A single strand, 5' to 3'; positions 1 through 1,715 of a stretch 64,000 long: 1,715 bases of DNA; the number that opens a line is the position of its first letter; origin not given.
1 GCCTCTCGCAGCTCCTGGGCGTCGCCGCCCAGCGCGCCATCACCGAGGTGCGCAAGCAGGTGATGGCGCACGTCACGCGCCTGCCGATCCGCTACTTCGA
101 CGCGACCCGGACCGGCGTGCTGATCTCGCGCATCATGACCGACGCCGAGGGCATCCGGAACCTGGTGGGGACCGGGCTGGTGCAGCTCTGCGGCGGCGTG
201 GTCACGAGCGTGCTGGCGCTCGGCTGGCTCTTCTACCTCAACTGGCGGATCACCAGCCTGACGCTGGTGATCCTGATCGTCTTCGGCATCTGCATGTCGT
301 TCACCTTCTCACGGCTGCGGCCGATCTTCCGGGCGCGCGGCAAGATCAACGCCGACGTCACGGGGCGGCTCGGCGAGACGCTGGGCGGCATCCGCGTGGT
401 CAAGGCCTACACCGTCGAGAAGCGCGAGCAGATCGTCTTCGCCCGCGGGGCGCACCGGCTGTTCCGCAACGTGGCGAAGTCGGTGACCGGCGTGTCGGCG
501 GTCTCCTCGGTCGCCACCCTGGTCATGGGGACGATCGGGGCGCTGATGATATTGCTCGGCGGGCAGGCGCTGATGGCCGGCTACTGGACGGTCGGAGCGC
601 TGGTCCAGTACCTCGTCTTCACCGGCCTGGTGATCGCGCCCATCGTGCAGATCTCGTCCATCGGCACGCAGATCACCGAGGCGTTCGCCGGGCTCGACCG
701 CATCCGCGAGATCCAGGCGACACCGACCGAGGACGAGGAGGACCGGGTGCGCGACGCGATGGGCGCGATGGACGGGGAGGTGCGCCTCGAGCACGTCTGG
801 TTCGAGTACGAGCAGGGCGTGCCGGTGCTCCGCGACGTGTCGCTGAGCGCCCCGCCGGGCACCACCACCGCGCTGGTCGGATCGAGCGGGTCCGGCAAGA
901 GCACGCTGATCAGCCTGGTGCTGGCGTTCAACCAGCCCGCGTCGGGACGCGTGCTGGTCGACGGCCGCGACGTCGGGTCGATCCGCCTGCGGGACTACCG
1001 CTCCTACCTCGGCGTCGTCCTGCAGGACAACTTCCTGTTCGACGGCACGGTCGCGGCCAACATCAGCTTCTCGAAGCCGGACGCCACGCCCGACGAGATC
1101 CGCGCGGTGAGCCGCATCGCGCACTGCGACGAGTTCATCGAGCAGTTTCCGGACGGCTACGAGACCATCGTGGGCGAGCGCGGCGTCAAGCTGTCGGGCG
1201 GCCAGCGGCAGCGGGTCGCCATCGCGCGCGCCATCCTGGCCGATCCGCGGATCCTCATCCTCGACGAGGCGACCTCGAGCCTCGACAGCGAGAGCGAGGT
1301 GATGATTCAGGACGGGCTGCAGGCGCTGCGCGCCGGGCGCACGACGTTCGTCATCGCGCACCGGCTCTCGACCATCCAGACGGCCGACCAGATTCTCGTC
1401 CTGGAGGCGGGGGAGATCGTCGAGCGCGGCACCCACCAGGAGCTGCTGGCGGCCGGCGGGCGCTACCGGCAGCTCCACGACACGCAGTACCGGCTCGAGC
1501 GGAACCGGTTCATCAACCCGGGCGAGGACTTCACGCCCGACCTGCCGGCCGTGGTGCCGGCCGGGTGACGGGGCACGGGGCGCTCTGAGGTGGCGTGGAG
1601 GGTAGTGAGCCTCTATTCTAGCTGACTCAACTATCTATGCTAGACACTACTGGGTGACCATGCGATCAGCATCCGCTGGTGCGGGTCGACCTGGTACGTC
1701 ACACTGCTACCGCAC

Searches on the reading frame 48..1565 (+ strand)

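Call 6: search_protein_families(library=pfam, max_evalue=0.1, proteins=[window:48-1565:+])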
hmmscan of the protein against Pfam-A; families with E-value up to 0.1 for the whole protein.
window:48-1565:+ (506 aa): 10 families
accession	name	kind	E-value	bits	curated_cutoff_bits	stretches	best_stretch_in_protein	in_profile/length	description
PF00005.33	ABC_tran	-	1.1e-31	110.7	25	1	261-410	1-137/137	ABC transporter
PF00664.28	ABC_membrane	-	1.1e-30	107.7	28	1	1-198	76-273/274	ABC transporter transmembrane region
PF02463.25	SMC_N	-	2e-05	24.5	40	1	381-451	136-210/220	RecF/RecN/SMC N terminal domain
PF13555.12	AAA_29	-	0.00059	20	27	1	271-288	23-39/61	P-loop containing region of AAA domain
PF09818.15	ABC_ATPase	-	0.0074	15.8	23.2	0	359-422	136-194/283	P-loop domain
PF03193.22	RsgA_GTPase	-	0.012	15.8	30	1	271-292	106-127/174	RsgA GTPase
PF13191.12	AAA_16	-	0.014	16.3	32.6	1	273-416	26-148/167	AAA ATPase domain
PF13401.12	AAA_22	-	0.017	15.9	27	0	274-318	8-33/130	AAA domain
PF13481.12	AAA_25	-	0.052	13.6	27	0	269-291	31-53/195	AAA domain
PF13304.12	AAA_21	-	0.068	13.7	27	0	274-293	2-21/304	AAA domain, putative AbiEii toxin, Type IV TA system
